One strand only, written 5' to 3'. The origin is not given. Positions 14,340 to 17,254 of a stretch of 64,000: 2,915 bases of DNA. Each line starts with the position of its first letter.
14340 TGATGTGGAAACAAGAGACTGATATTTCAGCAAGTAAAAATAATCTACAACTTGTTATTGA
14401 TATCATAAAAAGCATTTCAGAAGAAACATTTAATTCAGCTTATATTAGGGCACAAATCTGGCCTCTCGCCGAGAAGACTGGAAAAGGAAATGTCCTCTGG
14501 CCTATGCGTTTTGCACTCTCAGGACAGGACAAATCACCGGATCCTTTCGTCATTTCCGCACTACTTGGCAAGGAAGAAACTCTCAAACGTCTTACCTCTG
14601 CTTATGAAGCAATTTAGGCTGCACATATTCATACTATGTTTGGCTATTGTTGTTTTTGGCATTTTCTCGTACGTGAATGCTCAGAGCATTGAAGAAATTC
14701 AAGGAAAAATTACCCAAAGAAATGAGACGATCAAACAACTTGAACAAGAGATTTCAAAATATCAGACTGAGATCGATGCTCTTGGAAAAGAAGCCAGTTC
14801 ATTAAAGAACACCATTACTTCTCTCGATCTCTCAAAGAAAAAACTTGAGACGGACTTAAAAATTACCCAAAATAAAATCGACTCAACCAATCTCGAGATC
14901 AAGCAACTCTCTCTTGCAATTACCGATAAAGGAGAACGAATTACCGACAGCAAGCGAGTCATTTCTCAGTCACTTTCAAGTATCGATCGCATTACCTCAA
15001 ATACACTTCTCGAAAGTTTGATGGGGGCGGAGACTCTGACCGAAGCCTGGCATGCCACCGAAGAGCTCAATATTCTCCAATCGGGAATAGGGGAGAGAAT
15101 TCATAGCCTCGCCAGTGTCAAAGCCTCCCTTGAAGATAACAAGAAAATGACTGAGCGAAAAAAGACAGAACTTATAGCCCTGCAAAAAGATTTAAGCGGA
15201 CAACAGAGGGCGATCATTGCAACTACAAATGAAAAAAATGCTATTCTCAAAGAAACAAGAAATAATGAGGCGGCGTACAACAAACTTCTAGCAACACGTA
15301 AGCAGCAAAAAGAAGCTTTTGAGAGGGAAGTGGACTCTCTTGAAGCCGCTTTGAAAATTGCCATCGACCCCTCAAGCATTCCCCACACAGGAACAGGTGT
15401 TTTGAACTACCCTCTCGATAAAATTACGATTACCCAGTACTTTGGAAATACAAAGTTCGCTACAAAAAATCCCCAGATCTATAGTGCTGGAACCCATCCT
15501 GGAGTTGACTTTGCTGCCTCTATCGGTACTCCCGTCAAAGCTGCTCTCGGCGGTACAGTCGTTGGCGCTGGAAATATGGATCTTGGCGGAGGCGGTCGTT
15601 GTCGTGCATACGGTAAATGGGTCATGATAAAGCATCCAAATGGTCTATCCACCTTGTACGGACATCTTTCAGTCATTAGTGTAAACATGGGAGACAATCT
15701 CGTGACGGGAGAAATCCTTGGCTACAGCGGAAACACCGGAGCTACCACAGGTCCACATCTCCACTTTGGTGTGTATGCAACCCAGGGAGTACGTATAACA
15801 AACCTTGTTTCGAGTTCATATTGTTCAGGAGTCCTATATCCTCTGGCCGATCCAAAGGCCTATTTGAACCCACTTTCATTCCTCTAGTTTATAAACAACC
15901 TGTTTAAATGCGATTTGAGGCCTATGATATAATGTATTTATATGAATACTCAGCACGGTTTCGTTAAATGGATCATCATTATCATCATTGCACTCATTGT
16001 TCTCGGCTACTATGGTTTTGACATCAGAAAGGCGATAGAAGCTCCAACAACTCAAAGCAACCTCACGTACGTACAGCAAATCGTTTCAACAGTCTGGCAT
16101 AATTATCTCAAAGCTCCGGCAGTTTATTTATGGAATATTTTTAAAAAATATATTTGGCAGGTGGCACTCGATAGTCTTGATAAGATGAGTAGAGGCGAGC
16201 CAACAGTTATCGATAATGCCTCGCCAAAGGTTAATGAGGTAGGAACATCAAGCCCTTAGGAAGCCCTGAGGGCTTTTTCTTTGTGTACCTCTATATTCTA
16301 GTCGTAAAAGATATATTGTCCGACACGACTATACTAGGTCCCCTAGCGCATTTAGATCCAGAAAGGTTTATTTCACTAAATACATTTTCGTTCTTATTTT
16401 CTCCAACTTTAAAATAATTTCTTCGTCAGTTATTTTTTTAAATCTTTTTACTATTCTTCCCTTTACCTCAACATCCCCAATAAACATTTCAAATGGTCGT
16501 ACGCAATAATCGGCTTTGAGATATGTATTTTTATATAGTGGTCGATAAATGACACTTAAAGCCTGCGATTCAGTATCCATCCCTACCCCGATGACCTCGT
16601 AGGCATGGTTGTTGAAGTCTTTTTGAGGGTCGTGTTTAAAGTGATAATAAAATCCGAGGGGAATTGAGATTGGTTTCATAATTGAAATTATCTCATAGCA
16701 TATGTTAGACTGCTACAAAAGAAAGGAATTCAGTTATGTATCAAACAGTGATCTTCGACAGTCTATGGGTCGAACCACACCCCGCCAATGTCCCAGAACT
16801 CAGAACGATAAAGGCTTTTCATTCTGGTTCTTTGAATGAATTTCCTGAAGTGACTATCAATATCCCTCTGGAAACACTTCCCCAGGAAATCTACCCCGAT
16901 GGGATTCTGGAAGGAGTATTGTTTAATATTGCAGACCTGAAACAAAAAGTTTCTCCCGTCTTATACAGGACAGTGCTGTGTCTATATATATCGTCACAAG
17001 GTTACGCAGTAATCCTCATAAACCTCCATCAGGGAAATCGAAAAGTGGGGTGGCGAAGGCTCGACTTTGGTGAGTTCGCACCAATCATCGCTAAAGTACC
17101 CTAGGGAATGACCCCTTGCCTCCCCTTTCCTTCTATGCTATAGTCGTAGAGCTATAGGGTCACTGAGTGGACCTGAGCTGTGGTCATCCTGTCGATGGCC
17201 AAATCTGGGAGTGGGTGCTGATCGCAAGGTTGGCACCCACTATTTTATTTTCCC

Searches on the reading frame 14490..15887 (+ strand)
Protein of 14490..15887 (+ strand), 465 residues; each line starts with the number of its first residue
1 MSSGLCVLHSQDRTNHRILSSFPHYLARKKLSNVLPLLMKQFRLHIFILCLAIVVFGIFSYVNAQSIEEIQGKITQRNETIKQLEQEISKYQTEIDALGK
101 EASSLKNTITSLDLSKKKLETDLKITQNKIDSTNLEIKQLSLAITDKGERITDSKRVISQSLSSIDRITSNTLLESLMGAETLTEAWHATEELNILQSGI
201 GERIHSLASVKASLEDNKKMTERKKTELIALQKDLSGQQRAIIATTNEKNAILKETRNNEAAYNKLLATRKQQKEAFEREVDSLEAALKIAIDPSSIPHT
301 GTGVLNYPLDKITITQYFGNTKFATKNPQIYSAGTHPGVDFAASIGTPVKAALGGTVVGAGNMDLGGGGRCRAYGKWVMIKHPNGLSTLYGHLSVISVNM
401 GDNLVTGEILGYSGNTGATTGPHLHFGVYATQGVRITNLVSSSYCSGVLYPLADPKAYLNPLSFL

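Call 11: search_protein_families(library=pfam, proteins=[window:14490-15887:+], max_evalue=0.01)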
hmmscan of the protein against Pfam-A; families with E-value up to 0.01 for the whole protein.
window:14490-15887:+ (465 aa): 7 families
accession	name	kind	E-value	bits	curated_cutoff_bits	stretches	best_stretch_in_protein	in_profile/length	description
PF01551.29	Peptidase_M23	-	1.2e-27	96.3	28.7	1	335-431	2-90/96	Peptidase family M23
PF11932.13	DUF3450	-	0.00011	22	32.6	1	50-141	5-92/241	Protein of unknown function (DUF3450)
PF04102.17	SlyX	-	0.0015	19.5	30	1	65-116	3-54/67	SlyX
PF10046.14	BLOC1_2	-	0.002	18.9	33.4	1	65-124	37-96/96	Biogenesis of lysosome-related organelles complex-1 subunit 2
PF08614.16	ATG16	-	0.003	18.2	33.7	1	73-159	68-154/200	Autophagy protein 16 (ATG16)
PF04960.20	Glutaminase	-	0.003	17.2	27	0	212-360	101-247/286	Glutaminase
PF03954.19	Lectin_N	-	0.0078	16.5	28.3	1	34-130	27-119/140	Hepatic lectin, N-terminal domain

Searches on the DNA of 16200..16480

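Call 67: search_rna_families(source=window, start=16200, end=16480, threshold=evalue, max_evalue=10)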
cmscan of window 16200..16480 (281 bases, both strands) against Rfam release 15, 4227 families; matches with E-value up to 10: 4.
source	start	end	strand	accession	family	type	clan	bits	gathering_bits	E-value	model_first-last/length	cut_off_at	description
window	16241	16278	+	RF02438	SpF51_sRNA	Gene; sRNA;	-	20.6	50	0.15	1-45/45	no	Streptococcus sRNA SpF51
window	16221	16323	+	RF00007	U12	Gene; snRNA; splicing;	CL00006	17.4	53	0.2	1-151/151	no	U12 minor spliceosomal RNA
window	16258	16284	+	RF00489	ctRNA_p42d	Gene; antisense;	-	14.1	50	3.1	1-46/46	no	ctRNA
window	16297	16331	-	RF00710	mir-44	Gene; miRNA;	-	11.7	54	8.2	26-65/88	no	mir-44 microRNA precursor family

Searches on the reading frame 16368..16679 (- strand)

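Call 11: search_protein_families(library=pfam, proteins=[window:16368-16679:-], max_evalue=0.01)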
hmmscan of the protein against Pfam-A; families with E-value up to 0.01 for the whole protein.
window:16368-16679:- (103 aa): 1 family
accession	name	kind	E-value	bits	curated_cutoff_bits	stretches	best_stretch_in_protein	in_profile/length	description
PF07866.17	DUF1653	-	1.4e-13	51.4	23.5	1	10-82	2-62/62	Protein of unknown function (DUF1653)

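Call 73: search_protein_families(library=phrogs, proteins=[window:16368-16679:-], max_evalue=0.01)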
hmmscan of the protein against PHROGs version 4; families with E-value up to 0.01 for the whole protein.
window:16368-16679:- (103 aa): 0 families

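Call 74: search_protein_families(library=padloc, proteins=[window:16368-16679:-], max_evalue=0.01)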
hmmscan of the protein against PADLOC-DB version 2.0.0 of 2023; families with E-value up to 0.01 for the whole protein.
window:16368-16679:- (103 aa): 0 families

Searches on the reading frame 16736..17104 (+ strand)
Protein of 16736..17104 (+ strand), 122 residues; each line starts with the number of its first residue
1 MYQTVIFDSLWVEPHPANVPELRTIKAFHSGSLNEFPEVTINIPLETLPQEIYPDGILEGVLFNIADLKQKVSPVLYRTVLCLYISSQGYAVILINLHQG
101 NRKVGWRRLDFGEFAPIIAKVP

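Call 11: search_protein_families(library=pfam, proteins=[window:16736-17104:+], max_evalue=0.01)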
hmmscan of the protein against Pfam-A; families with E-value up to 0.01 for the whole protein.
window:16736-17104:+ (122 aa): 0 families

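Call 14: find_encoding_contigs(protein=window:16736-17104:+, flank=3000, max_places=6)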
Protein window:16736-17104:+ (122 aa): 4 contigs read that carry it; 4 places shown.
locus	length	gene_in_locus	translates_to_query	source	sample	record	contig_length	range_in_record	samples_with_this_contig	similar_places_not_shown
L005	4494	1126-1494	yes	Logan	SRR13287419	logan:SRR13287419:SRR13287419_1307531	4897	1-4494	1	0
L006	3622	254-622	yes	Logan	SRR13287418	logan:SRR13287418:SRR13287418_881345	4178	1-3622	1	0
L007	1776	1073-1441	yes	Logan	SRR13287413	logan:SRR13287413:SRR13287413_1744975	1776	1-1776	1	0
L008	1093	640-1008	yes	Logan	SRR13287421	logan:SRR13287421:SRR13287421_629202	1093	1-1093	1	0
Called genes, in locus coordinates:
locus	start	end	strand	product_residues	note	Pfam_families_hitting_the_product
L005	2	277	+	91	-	?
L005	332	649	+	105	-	-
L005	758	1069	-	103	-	PF07866:DUF1653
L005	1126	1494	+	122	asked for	-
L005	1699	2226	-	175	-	-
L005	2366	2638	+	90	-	PF01016:Ribosomal_L27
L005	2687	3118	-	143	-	PF01281:Ribosomal_L9_N, PF03948:Ribosomal_L9_C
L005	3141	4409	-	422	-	PF00595:PDZ, PF13180:PDZ_2 (weak), PF17820:PDZ_6, PF03572:Peptidase_S41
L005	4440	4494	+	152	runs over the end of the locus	?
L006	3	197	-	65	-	?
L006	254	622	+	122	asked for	-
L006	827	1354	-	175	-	-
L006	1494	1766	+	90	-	PF01016:Ribosomal_L27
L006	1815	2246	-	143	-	PF01281:Ribosomal_L9_N, PF03948:Ribosomal_L9_C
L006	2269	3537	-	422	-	PF00595:PDZ, PF13180:PDZ_2 (weak), PF17820:PDZ_6, PF03572:Peptidase_S41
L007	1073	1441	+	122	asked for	-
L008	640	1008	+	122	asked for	-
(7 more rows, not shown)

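Call 73: search_protein_families(library=phrogs, proteins=[window:16736-17104:+], max_evalue=0.01)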
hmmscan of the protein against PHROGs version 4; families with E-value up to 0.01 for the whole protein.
window:16736-17104:+ (122 aa): 0 families

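Call 74: search_protein_families(library=padloc, proteins=[window:16736-17104:+], max_evalue=0.01)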
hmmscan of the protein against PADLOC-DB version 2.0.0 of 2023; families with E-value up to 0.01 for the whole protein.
window:16736-17104:+ (122 aa): 0 families
